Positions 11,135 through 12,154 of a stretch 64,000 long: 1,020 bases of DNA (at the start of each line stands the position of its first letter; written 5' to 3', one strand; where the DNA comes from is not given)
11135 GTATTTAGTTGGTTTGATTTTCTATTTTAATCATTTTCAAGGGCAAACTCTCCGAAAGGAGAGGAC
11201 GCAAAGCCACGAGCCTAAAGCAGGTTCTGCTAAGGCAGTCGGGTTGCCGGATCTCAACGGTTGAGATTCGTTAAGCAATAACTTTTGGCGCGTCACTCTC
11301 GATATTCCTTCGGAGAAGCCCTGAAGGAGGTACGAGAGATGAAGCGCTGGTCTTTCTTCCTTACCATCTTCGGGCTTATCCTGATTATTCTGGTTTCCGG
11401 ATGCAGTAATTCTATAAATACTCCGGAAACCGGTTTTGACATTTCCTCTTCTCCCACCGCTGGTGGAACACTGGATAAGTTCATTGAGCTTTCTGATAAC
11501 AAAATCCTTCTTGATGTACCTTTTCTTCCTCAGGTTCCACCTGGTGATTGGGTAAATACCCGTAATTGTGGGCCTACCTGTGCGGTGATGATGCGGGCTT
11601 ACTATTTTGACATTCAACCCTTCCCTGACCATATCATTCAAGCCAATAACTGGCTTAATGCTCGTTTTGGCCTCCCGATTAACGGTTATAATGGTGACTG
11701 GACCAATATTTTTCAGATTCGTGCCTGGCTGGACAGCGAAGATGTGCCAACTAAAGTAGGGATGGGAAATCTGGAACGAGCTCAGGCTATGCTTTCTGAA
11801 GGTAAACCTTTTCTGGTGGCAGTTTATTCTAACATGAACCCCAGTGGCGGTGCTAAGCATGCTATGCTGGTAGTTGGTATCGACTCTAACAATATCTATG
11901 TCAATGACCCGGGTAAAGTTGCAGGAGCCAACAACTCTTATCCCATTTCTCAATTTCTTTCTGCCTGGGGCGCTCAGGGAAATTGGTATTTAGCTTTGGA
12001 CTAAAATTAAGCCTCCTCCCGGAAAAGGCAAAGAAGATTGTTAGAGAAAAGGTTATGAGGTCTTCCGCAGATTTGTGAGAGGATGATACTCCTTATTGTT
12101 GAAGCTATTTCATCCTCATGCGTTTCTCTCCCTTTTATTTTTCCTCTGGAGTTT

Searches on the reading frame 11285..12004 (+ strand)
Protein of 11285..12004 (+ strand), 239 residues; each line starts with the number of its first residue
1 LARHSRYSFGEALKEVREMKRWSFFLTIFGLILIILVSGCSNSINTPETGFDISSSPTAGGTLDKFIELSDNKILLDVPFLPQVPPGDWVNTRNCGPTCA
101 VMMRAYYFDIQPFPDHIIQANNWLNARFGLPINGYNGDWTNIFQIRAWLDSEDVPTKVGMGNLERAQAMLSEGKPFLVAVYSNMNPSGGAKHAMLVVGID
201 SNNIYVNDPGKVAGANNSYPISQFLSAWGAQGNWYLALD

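Call 4: search_protein_families(library=pfam, proteins=[window:11285-12004:+], max_evalue=0.01)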
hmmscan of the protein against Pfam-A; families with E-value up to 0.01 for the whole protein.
window:11285-12004:+ (239 aa): 2 families
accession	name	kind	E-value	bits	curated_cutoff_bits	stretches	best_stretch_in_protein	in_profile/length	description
PF13529.12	Peptidase_C39_2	-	4.8e-12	47.1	24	1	76-209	1-142/143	Peptidase_C39 like family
PF12385.14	Peptidase_C70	-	0.0012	19.2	19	1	165-212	82-126/141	Papain-like cysteine protease AvrRpt2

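Call 28: search_protein_families(library=ncbifam, proteins=[window:11330-12004:+], max_evalue=0.01)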
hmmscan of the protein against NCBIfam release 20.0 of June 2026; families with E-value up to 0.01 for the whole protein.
window:11330-12004:+ (224 aa): 0 families

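Call 30: find_homologous_proteins(query=window:11330-12004:+, max_evalue=0.001)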
Query window:11330-12004:+ (224 aa): 36 proteins with E <= 0.001 among 192 candidates.
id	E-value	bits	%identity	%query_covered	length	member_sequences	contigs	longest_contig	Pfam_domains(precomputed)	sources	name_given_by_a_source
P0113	3.1e-126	438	84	99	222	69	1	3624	PF13529.14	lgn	-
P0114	3.6e-126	437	80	99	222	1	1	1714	PF13529.14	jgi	-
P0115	1.2e-125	436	84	99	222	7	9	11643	PF13529.14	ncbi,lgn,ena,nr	ncbi:MAG TPA: C39 family peptidase [Candidatus Atribacteria bacterium]|nr:C39 family peptidase [Cand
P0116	4.1e-124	431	83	98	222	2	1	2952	PF13529.14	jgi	-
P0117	3.1e-121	421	77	99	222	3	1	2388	PF13529.14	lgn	-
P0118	2.9e-111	389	75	99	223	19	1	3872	PF13529.14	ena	-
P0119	6.3e-109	381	77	96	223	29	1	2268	PF13529.14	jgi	jgi:hypothetical protein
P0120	4.7e-106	371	73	96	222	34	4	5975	PF13529.14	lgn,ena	-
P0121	1.1e-87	311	63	98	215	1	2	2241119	PF12385.15,PF13529.14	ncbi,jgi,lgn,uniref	ncbi:C39 family peptidase [Atrimonas thermophila]|jgi:hypothetical protein|uniref:C39 family peptida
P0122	1.5e-86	308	71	84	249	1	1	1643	PF13529.14,PF12762.14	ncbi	-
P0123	1.6e-85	304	61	98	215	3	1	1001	PF12385.15,PF13529.14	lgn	-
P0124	5.2e-85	303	68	78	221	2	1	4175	PF12385.15,PF13529.14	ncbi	ncbi:MAG: papain-like cysteine protease family protein [Atribacterota bacterium]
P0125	9.5e-85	302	60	98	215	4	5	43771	PF12385.15,PF13529.14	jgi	jgi:hypothetical protein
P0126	2.4e-84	300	61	98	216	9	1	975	PF12385.15,PF13529.14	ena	-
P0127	1.4e-83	298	61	98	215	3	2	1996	PF12385.15,PF13529.14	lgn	-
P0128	1.3e-78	282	62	82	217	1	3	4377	PF13529.14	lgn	-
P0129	2.4e-77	277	58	92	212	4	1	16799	PF12385.15,PF13529.14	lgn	-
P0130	7.7e-76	273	56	98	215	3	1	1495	PF12385.15,PF13529.14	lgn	-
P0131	1.8e-75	271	58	91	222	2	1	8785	PF13529.14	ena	-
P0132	2.1e-75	271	54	98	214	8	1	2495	PF12385.15,PF13529.14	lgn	-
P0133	7.2e-75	269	57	99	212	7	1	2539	PF12385.15,PF13529.14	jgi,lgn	jgi:hypothetical protein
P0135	1.2e-74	269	59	91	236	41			PF13529.14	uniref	uniref:Peptidase C39-like domain-containing protein n=1 Tax=Candidatus Caldatribacterium californien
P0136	1.7e-74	268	55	99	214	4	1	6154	PF12385.15,PF13529.14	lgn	-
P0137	1.1e-73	265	54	99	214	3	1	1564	PF12385.15,PF13529.14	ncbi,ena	-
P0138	2.6e-73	264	53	99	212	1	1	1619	PF13529.14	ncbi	-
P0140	6.6e-71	256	62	85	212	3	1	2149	PF12385.15,PF13529.14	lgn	-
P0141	1.4e-70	255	57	93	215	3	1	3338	PF12385.15,PF13529.14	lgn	-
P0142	3.5e-70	254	54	99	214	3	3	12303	PF13529.14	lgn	-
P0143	7.8e-70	253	51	90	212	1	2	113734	PF12385.15,PF13529.14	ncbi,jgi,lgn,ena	-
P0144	1.3e-69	252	50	99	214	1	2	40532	PF13529.14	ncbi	ncbi:MAG: C39 family peptidase [Candidatus Caldatribacteriaceae bacterium]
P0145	3.0e-68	248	51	99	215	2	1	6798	PF12385.15,PF13529.14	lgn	-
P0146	1.4e-66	242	58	77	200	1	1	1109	PF12385.15,PF13529.14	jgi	-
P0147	3.2e-65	238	52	99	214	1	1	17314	PF12385.15,PF13529.14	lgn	-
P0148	6.8e-34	135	40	78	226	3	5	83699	PF13529.14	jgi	jgi:hypothetical protein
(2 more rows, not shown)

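Call 32: find_encoding_contigs(protein=P0121, flank=8000, max_places=2)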
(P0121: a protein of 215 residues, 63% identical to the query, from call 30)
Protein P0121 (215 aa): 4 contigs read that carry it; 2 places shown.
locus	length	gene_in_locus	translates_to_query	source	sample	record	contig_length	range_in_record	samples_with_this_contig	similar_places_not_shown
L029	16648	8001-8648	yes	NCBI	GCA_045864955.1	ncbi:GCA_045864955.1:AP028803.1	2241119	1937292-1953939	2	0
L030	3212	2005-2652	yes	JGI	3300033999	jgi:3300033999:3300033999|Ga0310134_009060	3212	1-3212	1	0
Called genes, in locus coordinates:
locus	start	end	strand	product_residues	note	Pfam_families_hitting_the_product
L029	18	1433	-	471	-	PF00083:Sugar_tr, PF07690:MFS_1, PF13347:MFS_2 (faint), PF05977:MFS_3, PF12832:MFS_1_like (weak), PF07690:MFS_1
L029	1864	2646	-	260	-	PF04055:Radical_SAM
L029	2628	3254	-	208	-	PF13489:Methyltransf_23, PF13847:Methyltransf_31, PF08241:Methyltransf_11, PF08242:Methyltransf_12, PF13649:Methyltransf_25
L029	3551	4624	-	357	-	PF01408:GFO_IDH_MocA, PF22725:GFO_IDH_MocA_C3, PF02894:GFO_IDH_MocA_C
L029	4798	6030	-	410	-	PF01385:OrfB_IS605, PF07282:Cas12f1-like_TNB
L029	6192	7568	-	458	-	PF01554:MatE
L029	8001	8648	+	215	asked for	PF12385:Peptidase_C70 (weak), PF13529:Peptidase_C39_2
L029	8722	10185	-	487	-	PF01637:ATPase_2, PF13173:AAA_14, PF13401:AAA_22 (weak), PF03008:DUF234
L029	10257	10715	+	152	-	PF04304:DUF454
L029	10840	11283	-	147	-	PF03358:FMN_red (weak), PF12641:Flavodoxin_3 (faint), PF12682:Flavodoxin_4, PF12724:Flavodoxin_5 (faint)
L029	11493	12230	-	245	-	-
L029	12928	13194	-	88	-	-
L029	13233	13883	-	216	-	-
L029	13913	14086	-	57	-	-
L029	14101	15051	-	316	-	PF02653:BPD_transp_2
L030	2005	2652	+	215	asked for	PF12385:Peptidase_C70 (weak), PF13529:Peptidase_C39_2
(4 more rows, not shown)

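Call 33: find_encoding_contigs(protein=P0144, flank=8000, max_places=2)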
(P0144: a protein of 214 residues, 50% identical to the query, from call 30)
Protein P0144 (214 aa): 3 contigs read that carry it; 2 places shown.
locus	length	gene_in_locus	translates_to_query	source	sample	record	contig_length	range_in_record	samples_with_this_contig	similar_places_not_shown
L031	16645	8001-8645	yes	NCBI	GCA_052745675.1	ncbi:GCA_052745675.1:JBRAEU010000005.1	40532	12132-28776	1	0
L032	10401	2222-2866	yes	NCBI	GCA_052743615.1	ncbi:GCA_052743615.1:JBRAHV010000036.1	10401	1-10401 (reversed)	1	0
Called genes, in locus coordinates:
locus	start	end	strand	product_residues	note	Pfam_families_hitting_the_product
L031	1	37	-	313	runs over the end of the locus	PF01297:ZnuA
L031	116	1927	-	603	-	PF09972:DUF2207, PF20990:DUF2207_C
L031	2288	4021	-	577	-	PF02638:GHL10, PF14871:GHL6 (weak)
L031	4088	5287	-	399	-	PF07690:MFS_1, PF12832:MFS_1_like (faint), PF06779:MFS_4, PF07690:MFS_1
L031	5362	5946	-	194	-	PF01558:POR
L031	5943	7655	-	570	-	PF01855:POR_N, PF02775:TPP_enzyme_C, PF00037:Fer4 (weak)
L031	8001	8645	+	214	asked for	PF13529:Peptidase_C39_2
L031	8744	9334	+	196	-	-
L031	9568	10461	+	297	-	PF02729:OTCace_N, PF00185:OTCace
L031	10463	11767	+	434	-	PF01979:Amidohydro_1, PF12890:DHOase, PF07969:Amidohydro_3 (weak)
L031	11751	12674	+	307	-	PF00215:OMPdecase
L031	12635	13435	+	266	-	PF10418:DHODB_Fe-S_bind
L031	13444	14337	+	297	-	PF01180:DHO_dh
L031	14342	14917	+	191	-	PF00156:Pribosyltran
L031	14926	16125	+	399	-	PF01546:Peptidase_M20, PF07687:M20_dimer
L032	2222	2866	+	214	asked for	PF13529:Peptidase_C39_2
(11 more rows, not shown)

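Call 34: find_encoding_contigs(protein=P0143, flank=8000, max_places=2)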
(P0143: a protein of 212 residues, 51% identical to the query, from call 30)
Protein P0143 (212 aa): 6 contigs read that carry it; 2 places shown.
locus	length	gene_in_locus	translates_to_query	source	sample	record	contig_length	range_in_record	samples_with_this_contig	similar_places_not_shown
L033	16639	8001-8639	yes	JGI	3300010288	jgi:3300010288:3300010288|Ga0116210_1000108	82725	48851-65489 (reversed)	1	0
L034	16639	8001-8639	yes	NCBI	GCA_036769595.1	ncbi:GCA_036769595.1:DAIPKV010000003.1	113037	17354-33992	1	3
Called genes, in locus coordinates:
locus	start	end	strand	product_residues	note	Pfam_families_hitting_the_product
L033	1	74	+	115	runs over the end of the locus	-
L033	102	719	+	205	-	PF09706:Cas_CXXC_CXXC (weak)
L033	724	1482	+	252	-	-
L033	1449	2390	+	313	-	PF01905:DevR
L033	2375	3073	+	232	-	PF09704:Cas_Cas5d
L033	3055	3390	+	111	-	-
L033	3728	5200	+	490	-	PF00271:Helicase_C (faint), PF22590:Cas3-like_C_2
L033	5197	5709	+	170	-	PF01930:Cas_Cas4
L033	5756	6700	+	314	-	PF01867:Cas_Cas1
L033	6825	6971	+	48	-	-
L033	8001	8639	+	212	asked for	PF12385:Peptidase_C70 (faint), PF13529:Peptidase_C39_2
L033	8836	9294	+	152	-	-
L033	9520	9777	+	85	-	PF26390:MamS_MamX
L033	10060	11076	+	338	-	PF02729:OTCace_N, PF00185:OTCace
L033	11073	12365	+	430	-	PF01979:Amidohydro_1, PF12890:DHOase, PF07969:Amidohydro_3 (weak)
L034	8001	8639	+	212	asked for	PF12385:Peptidase_C70 (faint), PF13529:Peptidase_C39_2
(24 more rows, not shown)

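Call 43: search_solved_structures(query=A3, max_evalue=1, show_alignments=2)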
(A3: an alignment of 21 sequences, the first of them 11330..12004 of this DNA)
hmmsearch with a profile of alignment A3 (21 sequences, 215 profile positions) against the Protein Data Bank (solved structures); distinct sequences matched with E-value up to 1: 7.
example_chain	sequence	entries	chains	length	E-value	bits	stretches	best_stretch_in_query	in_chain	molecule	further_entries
3erv_A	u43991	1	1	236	1.3e-05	27.7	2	166-209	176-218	putative C39-like peptidase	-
5lne_A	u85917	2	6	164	0.1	15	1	173-211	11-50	Putative Fml fimbrial adhesin FmlD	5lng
6aow_A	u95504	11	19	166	0.1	15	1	173-211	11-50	F9 pilus adhesin FmlH | Fml fimbrial adhesin FmlD | Putative Fml fimbrial adhesin FmlD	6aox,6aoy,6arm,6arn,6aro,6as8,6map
6wni_A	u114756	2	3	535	0.45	12.9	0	1-43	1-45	Cyclomaltodextrin glucanotransferase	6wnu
6mpz_A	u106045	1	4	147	0.59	12.5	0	69-91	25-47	Double Glycine Motif Protease domain from AMS/PCAT Transporter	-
8wql_QD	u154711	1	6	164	0.66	12.4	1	1-72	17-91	PsbQ protein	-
7n87_A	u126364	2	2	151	0.92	11.9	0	163-205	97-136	ABC-type bacteriocin transporter | Peptidase C39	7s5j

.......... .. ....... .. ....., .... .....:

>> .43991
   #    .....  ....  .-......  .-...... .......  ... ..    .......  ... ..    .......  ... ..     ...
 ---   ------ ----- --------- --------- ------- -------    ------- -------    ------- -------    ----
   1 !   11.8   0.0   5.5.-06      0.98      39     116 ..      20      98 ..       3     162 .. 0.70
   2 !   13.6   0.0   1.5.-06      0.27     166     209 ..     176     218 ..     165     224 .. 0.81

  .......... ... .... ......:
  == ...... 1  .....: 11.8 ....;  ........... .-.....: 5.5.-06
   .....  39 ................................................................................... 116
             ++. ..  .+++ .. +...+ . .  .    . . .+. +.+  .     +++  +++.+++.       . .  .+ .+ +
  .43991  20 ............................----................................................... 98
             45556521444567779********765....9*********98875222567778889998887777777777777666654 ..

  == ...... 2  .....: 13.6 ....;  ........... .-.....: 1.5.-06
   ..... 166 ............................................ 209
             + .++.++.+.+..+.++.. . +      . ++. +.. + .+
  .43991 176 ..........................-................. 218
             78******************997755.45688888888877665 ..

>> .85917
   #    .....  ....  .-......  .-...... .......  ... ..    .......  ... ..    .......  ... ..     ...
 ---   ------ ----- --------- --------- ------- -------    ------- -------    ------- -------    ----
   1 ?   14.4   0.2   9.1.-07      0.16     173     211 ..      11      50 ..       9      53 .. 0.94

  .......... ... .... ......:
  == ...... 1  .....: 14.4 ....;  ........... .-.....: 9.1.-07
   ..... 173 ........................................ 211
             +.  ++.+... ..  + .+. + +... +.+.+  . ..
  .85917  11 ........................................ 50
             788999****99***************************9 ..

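Call 44: search_protein_families(library=pfam, alignment_id=A3, max_evalue=0.01)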
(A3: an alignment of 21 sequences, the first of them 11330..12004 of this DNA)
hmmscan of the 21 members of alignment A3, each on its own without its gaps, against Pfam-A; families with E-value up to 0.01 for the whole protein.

A. member 1, window:11330-12004:+ (224 aa): 2 families
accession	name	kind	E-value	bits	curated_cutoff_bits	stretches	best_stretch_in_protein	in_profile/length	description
PF13529.12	Peptidase_C39_2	-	4.1e-12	47.3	24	1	61-194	1-142/143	Peptidase_C39 like family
PF12385.14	Peptidase_C70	-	0.0011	19.3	19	1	150-197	82-126/141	Papain-like cysteine protease AvrRpt2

B. families by the number of members that match (of 21 scanned): 4 families
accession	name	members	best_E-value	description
PF13529.12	Peptidase_C39_2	21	3.1e-15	Peptidase_C39 like family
PF12385.14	Peptidase_C70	21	3.9e-09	Papain-like cysteine protease AvrRpt2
PF03412.21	Peptidase_C39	6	0.00019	Peptidase C39 family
PF11814.14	DUF3335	5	0.0021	Peptidase_C39 like family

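Call 70: find_homologous_proteins(query=A3, max_evalue=0.00001)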
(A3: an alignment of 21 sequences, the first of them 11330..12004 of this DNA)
Query A3 (21 sequences) (224 aa, profile of the alignment): 55 proteins with E <= 0.00001 among 8000 candidates.
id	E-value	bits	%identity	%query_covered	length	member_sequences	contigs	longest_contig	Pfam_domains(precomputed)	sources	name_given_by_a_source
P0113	2.4e-109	382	84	99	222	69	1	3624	PF13529.14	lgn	-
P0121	9.9e-109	380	63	98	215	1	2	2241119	PF12385.15,PF13529.14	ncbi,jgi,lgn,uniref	ncbi:C39 family peptidase [Atrimonas thermophila]|jgi:hypothetical protein|uniref:C39 family peptida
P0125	3.6e-107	374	60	98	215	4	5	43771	PF12385.15,PF13529.14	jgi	jgi:hypothetical protein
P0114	6.5e-107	374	80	99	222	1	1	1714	PF13529.14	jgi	-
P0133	7.3e-107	373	57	99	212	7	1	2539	PF12385.15,PF13529.14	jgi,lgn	jgi:hypothetical protein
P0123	7.9e-107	373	61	98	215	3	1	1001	PF12385.15,PF13529.14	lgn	-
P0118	8.3e-107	373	75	99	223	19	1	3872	PF13529.14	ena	-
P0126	1.9e-106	372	61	98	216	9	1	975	PF12385.15,PF13529.14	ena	-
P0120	2.8e-106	372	73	96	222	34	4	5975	PF13529.14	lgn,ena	-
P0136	3.2e-106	371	55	99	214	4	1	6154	PF12385.15,PF13529.14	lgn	-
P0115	1.8e-105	369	84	99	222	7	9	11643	PF13529.14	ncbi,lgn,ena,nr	ncbi:MAG TPA: C39 family peptidase [Candidatus Atribacteria bacterium]|nr:C39 family peptidase [Cand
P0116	1.9e-105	369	83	98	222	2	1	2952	PF13529.14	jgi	-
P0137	2.2e-105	369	54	99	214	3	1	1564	PF12385.15,PF13529.14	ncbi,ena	-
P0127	2.9e-105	368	61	98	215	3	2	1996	PF12385.15,PF13529.14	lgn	-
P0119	3.4e-105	368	77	96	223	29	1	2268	PF13529.14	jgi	jgi:hypothetical protein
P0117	6.5e-105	367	77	99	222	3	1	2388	PF13529.14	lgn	-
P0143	2.0e-104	366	51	90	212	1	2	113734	PF12385.15,PF13529.14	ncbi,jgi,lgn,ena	-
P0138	8.6e-104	363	53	99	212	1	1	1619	PF13529.14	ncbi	-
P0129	5.6e-103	361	58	92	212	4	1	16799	PF12385.15,PF13529.14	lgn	-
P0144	1.1e-102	360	50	99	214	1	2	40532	PF13529.14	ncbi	ncbi:MAG: C39 family peptidase [Candidatus Caldatribacteriaceae bacterium]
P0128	5.2e-102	358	62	82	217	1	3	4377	PF13529.14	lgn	-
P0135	9.2e-102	357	59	91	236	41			PF13529.14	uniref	uniref:Peptidase C39-like domain-containing protein n=1 Tax=Candidatus Caldatribacterium californien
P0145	2.7e-101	355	51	99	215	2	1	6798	PF12385.15,PF13529.14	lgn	-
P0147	5.2e-101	354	52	99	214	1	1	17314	PF12385.15,PF13529.14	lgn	-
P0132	1.2e-100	353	54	98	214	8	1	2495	PF12385.15,PF13529.14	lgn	-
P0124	4.6e-100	351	68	78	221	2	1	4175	PF12385.15,PF13529.14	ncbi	ncbi:MAG: papain-like cysteine protease family protein [Atribacterota bacterium]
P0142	8.0e-100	350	54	99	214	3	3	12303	PF13529.14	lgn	-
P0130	4.6e-97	341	56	98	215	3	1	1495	PF12385.15,PF13529.14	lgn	-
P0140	6.9e-96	338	62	85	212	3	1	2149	PF12385.15,PF13529.14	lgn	-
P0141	1.1e-95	337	57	93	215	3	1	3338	PF12385.15,PF13529.14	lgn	-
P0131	1.1e-95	337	58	91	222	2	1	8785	PF13529.14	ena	-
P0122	1.2e-82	294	71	84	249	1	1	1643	PF13529.14,PF12762.14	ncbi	-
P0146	6.3e-82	292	58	77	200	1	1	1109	PF12385.15,PF13529.14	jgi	-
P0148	2.3e-72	261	40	78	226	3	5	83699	PF13529.14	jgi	jgi:hypothetical protein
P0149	9.8e-55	203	39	73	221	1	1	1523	PF13529.14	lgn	-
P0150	7.3e-54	200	42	71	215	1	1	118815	PF13529.14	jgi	jgi:hypothetical protein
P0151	2.4e-48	182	40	71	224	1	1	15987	PF13529.14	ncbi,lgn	-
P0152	1.7e-46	176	39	69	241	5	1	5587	PF12385.15,PF13529.14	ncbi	-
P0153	2.2e-42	163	35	69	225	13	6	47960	PF13529.14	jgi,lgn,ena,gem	-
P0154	4.1e-25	106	33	72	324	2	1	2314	PF12385.15,PF13529.14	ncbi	-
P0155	8.1e-15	73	30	68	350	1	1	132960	PF13529.14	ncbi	-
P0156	2.9e-10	58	28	69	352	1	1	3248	PF13529.14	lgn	-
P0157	1.1e-9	56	28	78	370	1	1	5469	PF12385.15,PF13529.14,PF03412.22,PF08239.18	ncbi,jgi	-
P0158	1.2e-8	52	27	72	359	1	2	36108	PF13529.14,PF03412.22,PF08239.18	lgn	-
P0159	4.1e-8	51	24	68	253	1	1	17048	PF13529.14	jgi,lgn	jgi:uncharacterized protein YvpB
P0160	7.6e-8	50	22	70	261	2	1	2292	PF13529.14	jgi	jgi:hypothetical protein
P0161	9.4e-8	50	25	69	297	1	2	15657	PF13529.14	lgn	-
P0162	1.0e-7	49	29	73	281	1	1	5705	PF12385.15,PF13529.14,PF03412.22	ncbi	-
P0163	1.1e-7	49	26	71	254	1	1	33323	PF13529.14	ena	-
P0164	1.5e-7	49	26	82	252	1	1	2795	PF13529.14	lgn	-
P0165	2.1e-7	48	27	69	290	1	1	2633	PF13529.14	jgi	jgi:hypothetical protein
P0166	2.4e-7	48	35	29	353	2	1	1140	PF12385.15,PF13529.14,PF03412.22,PF08239.18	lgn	-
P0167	6.7e-7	47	27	84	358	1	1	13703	PF13529.14,PF03412.22,PF08239.18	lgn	-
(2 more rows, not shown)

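Call 71: find_encoding_contigs(protein=P0150, flank=6000, max_places=1)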
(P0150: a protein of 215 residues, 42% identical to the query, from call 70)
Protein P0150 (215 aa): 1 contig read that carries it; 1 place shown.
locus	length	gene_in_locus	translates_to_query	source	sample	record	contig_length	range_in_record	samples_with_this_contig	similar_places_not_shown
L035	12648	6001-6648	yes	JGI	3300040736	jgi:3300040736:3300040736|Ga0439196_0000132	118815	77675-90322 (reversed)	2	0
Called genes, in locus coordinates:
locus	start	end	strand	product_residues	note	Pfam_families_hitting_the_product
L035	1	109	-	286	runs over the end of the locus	PF00160:Pro_isomerase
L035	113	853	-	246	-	PF00149:Metallophos, PF12850:Metallophos_2 (weak)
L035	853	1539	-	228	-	PF13709:DUF4159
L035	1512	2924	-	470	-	PF13360:PQQ_2 (weak)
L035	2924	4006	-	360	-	PF04055:Radical_SAM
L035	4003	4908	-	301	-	PF00535:Glycos_transf_2, PF13641:Glyco_tranf_2_3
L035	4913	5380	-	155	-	PF01029:NusB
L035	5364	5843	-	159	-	PF00885:DMRL_synthase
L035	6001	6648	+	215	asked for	PF13529:Peptidase_C39_2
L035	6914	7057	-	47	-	-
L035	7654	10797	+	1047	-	PF00041:fn3 (faint), PF13385:Laminin_G_3, PF00059:Lectin_C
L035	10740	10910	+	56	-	-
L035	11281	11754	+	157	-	PF00359:PTS_EIIA_2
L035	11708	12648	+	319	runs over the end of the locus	PF18990:DUF5723 (faint)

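Call 72: find_encoding_contigs(protein=P0148, flank=6000, max_places=1)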
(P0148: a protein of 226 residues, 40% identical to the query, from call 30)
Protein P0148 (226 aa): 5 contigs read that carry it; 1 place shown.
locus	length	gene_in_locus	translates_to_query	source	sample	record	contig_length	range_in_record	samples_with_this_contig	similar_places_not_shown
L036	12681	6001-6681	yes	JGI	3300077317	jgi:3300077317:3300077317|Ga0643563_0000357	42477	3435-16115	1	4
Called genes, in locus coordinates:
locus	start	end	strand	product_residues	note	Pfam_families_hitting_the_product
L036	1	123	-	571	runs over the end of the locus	PF06739:SBBP (faint), PF13860:FlgD_ig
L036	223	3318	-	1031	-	PF00873:ACR_tran, PF03176:MMPL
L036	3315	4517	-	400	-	PF25954:Beta-barrel_RND_2, PF25990:Beta-barrel_YknX (faint), PF25989:YknX_C (weak)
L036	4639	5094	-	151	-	PF12675:DUF3795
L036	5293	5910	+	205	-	PF13290:CHB_HEX_C_1, PF13287:Fn3_assoc (weak), PF13290:CHB_HEX_C_1, PF13287:Fn3_assoc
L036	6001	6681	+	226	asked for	PF13529:Peptidase_C39_2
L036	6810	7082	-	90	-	-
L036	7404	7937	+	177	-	PF09411:PagL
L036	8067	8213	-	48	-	-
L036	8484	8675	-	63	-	-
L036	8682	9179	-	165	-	-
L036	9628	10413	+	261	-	PF00121:TIM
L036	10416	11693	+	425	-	PF02403:Seryl_tRNA_N, PF00587:tRNA-synt_2b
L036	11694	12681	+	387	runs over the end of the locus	PF02706:Wzz, PF13807:GNVR (weak)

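Call 73: find_encoding_contigs(protein=P0153, flank=6000, max_places=1)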
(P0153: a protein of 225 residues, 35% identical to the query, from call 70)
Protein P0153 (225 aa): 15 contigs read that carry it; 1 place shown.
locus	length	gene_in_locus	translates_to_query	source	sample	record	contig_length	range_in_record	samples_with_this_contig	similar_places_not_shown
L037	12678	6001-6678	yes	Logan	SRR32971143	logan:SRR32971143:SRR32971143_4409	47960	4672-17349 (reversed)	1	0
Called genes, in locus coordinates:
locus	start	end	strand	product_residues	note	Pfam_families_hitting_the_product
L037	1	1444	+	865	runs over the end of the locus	PF00012:HSP70, PF06723:MreB_Mbl (weak)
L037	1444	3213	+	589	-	PF00069:Pkinase, PF00004:AAA, PF17862:AAA_lid_3 (weak)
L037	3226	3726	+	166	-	PF05099:TerB (weak)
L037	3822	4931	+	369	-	-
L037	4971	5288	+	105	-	PF20619:DUF6804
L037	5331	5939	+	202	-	PF00565:SNase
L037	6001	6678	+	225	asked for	PF13529:Peptidase_C39_2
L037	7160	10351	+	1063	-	PF01878:EVE (weak), PF28530:DUF8426, PF00004:AAA (faint), PF07728:AAA_5, PF28529:McrB_lid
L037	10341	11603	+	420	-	PF10117:McrBC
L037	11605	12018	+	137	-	-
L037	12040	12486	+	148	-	-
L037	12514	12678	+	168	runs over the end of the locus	PF01661:Macro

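Call 76: find_encoding_contigs(protein=P0129, flank=5000, max_places=1)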
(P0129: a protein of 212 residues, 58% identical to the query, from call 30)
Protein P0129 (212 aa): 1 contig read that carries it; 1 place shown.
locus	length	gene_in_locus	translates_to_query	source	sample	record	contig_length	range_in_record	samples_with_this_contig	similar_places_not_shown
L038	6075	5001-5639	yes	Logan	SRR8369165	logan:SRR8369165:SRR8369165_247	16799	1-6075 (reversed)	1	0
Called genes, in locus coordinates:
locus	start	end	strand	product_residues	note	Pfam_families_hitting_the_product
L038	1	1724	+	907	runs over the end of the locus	PF05228:CHASE4, PF13188:PAS_8 (faint), PF00989:PAS, PF08447:PAS_3, PF08448:PAS_4, PF13426:PAS_9 (weak), PF00990:GGDEF, PF13487:HD_5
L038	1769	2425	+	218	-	PF00596:Aldolase_II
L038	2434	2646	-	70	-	-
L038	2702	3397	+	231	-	PF21948:LplA-B_cat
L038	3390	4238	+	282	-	PF16881:LIAS_N (weak), PF04055:Radical_SAM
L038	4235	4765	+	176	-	PF02353:CMAS, PF08123:DOT1 (faint), PF13649:Methyltransf_25 (weak)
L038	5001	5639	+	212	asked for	PF12385:Peptidase_C70 (weak), PF13529:Peptidase_C39_2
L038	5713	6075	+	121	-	?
